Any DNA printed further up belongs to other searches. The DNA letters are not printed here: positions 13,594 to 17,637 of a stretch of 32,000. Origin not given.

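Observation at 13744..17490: One-polypeptide ECF sigma factor, TM helix, about 800 aa of beta-sandwich domains and a periplasmic TlpA-like CxxC thioredoxin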

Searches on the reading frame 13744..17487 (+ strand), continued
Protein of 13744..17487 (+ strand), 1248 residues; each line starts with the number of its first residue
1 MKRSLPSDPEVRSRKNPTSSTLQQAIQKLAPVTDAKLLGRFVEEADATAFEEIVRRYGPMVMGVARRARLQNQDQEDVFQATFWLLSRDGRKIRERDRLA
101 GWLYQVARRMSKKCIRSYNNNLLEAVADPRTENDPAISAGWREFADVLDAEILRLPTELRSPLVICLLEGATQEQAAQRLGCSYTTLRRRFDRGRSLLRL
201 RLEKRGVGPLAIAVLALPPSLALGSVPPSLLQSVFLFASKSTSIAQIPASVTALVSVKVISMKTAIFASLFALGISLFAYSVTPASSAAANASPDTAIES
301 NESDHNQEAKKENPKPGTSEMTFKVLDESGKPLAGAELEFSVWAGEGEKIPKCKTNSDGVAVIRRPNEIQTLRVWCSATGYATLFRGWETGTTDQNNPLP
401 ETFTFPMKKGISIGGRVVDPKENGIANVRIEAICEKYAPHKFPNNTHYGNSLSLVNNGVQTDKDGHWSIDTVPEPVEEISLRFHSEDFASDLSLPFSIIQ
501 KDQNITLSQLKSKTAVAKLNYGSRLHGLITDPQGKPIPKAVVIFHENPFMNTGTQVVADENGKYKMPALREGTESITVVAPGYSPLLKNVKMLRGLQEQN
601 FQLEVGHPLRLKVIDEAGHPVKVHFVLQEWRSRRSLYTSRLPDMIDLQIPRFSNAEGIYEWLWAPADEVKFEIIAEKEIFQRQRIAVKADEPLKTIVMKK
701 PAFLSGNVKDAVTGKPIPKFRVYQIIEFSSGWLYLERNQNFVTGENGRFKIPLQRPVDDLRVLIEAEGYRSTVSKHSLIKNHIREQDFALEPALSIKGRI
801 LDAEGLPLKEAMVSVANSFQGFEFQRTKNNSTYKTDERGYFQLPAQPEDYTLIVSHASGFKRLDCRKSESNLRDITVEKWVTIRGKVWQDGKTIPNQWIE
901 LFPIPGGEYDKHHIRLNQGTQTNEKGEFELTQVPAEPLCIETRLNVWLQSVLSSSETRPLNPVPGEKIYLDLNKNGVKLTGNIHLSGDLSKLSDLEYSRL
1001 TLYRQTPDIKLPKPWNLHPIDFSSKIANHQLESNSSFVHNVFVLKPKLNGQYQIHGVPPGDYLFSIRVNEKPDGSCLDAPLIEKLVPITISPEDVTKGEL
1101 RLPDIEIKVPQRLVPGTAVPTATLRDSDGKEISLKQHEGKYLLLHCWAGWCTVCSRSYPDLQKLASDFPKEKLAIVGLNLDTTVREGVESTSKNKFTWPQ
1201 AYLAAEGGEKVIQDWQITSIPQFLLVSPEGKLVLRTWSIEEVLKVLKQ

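Call 53: find_encoding_contigs(protein=P0025, flank=7000, max_places=2)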
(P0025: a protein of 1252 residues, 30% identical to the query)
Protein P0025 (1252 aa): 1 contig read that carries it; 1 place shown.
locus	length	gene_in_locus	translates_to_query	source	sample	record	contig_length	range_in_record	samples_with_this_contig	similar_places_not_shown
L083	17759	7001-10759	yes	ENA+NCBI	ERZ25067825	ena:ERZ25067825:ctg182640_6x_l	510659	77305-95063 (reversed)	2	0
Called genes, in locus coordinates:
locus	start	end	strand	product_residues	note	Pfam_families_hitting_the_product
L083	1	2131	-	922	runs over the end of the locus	PF00133:tRNA-synt_1, PF09334:tRNA-synt_1g, PF13603:tRNA-synt_1_2, PF00133:tRNA-synt_1 (weak), PF08264:Anticodon_1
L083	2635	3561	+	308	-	PF01510:Amidase_2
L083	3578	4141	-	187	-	PF28549:NDPSase_N, PF00293:NUDIX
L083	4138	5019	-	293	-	PF02629:CoA_binding, PF13607:Succ_CoA_lig, PF00549:Ligase_CoA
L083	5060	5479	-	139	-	PF13650:Asp_protease_2 (weak), PF13975:gag-asp_proteas (weak)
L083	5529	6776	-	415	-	PF08442:ATP-grasp_2, PF13549:ATP-grasp_5 (weak), PF24948:Citrate_synth_N, PF00549:Ligase_CoA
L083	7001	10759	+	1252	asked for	PF04542:Sigma70_r2, PF08281:Sigma70_r4_2, PF00775:Dioxygenase_C (faint), PF13620:CarboxypepD_reg, PF00578:AhpC-TSA, PF08534:Redoxin, PF00085:Thioredoxin (weak), PF13905:Thioredoxin_8, +4 more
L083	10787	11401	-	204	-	PF05991:NYN_YacP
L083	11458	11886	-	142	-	PF02082:Rrf2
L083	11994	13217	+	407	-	PF11563:Protoglobin (weak), PF00042:Globin, PF00970:FAD_binding_6 (weak), PF00175:NAD_binding_1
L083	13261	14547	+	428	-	PF00149:Metallophos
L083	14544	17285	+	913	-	PF13476:AAA_23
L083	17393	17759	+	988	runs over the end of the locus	PF01565:FAD_binding_4, PF02913:FAD-oxidase_C, PF13183:Fer4_8, PF13534:Fer4_17, PF02754:CCG (weak)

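Call 54: find_encoding_contigs(protein=P0024, flank=7000, max_places=2)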
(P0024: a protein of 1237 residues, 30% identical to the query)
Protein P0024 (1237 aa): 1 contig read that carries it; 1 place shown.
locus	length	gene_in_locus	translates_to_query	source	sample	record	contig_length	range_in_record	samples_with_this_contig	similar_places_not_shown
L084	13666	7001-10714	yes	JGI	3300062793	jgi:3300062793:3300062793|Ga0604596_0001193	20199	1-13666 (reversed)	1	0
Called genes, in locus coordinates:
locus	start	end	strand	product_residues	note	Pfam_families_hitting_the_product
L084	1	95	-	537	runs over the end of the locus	PF00069:Pkinase, PF01636:APH (faint), PF07714:PK_Tyr_Ser-Thr, PF01590:GAF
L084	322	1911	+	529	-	PF13485:Peptidase_MA_2 (faint)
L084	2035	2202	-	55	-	-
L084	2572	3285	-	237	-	-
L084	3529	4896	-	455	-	PF03972:MmgE_PrpD_N, PF19305:MmgE_PrpD_C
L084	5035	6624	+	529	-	PF00353:HemolysinCabind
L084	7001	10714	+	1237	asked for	PF04542:Sigma70_r2, PF08281:Sigma70_r4_2, PF13620:CarboxypepD_reg (weak), PF13620:CarboxypepD_reg, PF00085:Thioredoxin (weak), PF00578:AhpC-TSA, PF08534:Redoxin, PF13905:Thioredoxin_8 (weak), +9 more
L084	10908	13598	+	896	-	PF01411:tRNA-synt_2c, PF07973:tRNA_SAD, PF02272:DHHA1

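Call 55: find_encoding_contigs(protein=P0141, flank=7000, max_places=2)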
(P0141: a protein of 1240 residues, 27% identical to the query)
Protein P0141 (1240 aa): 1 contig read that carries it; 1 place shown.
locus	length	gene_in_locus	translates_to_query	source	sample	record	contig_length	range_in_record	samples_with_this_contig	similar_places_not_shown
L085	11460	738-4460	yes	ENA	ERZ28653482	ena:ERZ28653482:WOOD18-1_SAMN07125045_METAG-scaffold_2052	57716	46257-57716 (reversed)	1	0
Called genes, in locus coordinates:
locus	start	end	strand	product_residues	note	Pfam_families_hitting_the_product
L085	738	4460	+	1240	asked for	PF04542:Sigma70_r2, PF04545:Sigma70_r4, PF08281:Sigma70_r4_2, PF13620:CarboxypepD_reg, PF00085:Thioredoxin, PF00578:AhpC-TSA, PF08534:Redoxin, PF13905:Thioredoxin_8, +12 more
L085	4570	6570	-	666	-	-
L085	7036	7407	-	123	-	-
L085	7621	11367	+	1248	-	PF23500:DUF7133, PF02985:HEAT (faint), PF03130:HEAT_PBS (faint), PF13646:HEAT_2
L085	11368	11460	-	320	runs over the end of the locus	PF02129:Peptidase_S15 (faint), PF00135:COesterase, PF01738:DLH, PF20434:BD-FAE, PF00561:Abhydrolase_1 (faint), PF07859:Abhydrolase_3, PF12146:Hydrolase_4 (faint), PF00326:Peptidase_S9, +1 more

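Call 57: find_encoding_contigs(protein=P0021, flank=5000, max_places=2)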
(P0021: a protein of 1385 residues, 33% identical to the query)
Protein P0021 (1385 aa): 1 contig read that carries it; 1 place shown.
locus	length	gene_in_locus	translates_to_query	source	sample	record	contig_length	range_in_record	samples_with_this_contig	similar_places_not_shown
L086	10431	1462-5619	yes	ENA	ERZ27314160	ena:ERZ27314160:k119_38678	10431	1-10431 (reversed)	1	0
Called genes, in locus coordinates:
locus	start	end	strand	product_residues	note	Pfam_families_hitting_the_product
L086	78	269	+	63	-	-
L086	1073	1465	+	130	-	PF03965:Penicillinase_R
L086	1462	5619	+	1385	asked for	PF05569:Peptidase_M56, PF00775:Dioxygenase_C (faint), PF20598:DUF6795 (faint), PF13715:CarbopepD_reg_2 (faint), PF13620:CarboxypepD_reg, PF00578:AhpC-TSA, PF08534:Redoxin, PF13905:Thioredoxin_8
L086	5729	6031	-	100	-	-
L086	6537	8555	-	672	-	PF00498:FHA, PF16697:Yop-YscD_cpl, PF00005:ABC_tran, PF13304:AAA_21, PF01061:ABC2_membrane, PF12698:ABC2_membrane_3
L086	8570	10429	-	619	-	?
